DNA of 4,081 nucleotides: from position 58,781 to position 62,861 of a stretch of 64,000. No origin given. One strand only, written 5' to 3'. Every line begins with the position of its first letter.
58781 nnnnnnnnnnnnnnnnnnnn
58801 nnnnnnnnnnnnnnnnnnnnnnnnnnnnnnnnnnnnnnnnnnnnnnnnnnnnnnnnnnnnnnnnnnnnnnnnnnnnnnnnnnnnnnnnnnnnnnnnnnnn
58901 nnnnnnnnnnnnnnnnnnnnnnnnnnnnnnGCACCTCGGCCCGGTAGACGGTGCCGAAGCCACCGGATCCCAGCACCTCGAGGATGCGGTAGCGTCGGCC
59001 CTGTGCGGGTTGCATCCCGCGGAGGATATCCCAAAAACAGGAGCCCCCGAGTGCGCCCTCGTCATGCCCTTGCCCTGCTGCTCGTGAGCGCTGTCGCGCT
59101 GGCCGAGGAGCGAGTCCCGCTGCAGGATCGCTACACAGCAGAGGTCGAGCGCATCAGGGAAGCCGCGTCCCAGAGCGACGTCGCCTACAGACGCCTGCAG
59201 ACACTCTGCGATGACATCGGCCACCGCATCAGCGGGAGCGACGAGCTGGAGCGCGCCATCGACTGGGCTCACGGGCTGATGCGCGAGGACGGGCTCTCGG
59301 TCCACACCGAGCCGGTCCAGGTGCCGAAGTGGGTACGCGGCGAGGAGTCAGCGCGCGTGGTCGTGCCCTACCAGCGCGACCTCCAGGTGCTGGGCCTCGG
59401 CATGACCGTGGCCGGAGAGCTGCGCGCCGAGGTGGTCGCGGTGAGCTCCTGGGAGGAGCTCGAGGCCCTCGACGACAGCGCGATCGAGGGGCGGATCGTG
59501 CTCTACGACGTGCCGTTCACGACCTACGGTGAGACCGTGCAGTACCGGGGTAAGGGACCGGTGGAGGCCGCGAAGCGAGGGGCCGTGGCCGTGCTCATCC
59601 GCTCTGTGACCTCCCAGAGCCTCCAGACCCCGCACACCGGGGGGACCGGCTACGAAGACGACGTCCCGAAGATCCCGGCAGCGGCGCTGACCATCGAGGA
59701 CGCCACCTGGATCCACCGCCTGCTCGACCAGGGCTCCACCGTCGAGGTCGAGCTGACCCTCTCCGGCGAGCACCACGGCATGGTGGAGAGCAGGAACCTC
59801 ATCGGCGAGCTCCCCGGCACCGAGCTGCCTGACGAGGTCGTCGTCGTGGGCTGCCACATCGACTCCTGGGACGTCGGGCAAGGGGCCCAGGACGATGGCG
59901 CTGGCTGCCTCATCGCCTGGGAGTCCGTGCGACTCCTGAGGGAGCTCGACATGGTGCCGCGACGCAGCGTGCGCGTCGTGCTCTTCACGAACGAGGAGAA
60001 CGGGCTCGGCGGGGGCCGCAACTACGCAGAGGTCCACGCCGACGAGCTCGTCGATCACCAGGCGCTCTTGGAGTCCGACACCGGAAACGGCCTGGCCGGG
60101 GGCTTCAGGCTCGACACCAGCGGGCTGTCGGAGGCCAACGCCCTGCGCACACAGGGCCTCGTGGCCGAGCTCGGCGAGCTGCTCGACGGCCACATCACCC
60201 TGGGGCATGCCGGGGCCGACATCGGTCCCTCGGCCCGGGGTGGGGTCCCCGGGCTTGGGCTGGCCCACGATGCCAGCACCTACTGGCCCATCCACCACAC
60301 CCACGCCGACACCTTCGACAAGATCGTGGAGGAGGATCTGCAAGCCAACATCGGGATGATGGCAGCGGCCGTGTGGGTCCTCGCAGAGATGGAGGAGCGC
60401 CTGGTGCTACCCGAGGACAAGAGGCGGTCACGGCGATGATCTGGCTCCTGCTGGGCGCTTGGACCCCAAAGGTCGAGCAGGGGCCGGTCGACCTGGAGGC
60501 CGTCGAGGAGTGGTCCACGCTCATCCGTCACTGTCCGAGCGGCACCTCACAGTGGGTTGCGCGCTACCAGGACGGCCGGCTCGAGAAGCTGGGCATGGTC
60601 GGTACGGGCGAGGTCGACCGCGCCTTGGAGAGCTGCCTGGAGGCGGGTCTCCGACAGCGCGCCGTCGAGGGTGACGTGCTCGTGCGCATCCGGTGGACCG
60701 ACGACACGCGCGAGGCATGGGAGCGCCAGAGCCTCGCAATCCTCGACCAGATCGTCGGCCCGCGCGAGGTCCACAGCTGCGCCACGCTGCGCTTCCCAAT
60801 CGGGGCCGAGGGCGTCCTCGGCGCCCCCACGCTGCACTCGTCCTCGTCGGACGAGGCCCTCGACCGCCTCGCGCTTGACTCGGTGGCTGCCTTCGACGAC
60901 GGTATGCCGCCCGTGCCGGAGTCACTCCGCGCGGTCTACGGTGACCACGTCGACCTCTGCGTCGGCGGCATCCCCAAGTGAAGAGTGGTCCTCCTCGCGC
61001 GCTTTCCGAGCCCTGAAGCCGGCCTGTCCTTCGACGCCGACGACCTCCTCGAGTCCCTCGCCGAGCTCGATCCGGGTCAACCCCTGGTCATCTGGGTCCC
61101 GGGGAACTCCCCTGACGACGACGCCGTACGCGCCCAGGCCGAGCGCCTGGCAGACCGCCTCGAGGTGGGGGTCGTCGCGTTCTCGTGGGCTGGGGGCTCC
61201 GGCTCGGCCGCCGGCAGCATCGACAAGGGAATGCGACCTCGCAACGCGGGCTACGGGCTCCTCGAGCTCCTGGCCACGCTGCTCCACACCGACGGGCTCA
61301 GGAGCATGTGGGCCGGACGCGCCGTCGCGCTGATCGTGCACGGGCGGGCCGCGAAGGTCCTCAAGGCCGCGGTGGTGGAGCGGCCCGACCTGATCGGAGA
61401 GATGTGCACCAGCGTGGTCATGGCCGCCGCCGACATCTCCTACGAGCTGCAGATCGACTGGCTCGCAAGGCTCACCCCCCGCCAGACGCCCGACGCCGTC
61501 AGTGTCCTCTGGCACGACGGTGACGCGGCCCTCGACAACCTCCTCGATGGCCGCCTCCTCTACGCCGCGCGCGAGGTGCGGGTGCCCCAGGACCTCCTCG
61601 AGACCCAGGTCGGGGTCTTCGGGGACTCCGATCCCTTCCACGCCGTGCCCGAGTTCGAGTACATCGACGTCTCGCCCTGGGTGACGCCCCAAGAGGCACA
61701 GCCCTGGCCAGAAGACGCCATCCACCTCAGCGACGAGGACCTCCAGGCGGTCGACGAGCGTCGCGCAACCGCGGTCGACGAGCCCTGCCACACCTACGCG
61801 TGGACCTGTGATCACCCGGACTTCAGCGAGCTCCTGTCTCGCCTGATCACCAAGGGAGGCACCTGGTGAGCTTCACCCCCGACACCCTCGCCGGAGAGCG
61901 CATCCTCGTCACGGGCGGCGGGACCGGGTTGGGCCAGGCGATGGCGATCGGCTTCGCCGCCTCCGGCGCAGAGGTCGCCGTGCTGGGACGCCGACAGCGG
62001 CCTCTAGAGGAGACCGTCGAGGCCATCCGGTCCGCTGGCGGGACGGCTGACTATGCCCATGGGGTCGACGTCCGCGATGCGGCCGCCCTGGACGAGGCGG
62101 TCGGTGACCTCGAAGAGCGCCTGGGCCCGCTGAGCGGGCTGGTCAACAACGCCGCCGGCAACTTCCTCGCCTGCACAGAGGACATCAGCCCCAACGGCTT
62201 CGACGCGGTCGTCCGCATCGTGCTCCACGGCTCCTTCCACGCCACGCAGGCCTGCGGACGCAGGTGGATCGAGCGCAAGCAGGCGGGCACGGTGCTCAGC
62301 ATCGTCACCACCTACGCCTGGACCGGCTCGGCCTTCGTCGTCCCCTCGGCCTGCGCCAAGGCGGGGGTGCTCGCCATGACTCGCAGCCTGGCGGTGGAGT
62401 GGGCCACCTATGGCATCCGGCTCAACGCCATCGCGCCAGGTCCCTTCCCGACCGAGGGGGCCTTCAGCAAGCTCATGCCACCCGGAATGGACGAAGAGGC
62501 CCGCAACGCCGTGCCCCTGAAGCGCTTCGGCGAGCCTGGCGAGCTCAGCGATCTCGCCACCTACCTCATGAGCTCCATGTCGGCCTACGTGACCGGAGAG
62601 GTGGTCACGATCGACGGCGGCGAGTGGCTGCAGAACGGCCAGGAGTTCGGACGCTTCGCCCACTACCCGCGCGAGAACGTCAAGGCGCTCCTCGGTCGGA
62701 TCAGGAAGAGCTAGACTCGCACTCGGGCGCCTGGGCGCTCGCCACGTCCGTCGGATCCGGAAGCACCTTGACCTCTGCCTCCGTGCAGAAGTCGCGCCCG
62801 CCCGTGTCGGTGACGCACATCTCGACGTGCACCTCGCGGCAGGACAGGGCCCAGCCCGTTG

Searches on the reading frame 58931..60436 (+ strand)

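Call 94: search_protein_families(library=pfam, proteins=[window:58931-60436:+], max_evalue=0.001)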
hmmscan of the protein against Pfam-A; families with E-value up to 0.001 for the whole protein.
window:58931-60436:+ (502 aa): 3 families
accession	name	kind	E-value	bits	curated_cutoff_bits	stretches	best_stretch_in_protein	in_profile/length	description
PF04389.22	Peptidase_M28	-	7.1e-26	91.6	21.3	1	289-479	1-191/193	Peptidase family M28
PF01546.33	Peptidase_M20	-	9.2e-06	26.1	24.6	1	316-376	30-91/206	Peptidase family M20/M25/M40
PF02225.27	PA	-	0.00011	22.7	23.9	1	182-259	22-93/95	PA domain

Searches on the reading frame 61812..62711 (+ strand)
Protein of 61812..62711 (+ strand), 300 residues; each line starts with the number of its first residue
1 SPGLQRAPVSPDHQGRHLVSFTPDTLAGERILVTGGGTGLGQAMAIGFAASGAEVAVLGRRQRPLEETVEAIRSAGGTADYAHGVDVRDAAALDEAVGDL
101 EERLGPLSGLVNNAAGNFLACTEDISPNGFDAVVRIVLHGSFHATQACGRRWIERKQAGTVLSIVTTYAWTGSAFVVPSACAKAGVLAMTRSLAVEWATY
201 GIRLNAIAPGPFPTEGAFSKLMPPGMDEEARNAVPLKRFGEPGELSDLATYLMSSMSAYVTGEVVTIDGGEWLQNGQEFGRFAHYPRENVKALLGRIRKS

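Call 94: search_protein_families(library=pfam, proteins=[window:61812-62711:+], max_evalue=0.001)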
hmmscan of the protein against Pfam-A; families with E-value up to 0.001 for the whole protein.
window:61812-62711:+ (300 aa): 3 families
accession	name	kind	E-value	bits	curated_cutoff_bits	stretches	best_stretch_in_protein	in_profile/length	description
PF13561.12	adh_short_C2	-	7e-46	157.1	27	1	38-270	6-234/236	Enoyl-(Acyl carrier protein) reductase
PF00106.31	adh_short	-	3.1e-39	134.9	26.6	1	31-215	3-185/195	short chain dehydrogenase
PF08659.16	KR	-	6.6e-09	36.4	22.6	1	31-147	3-122/180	KR domain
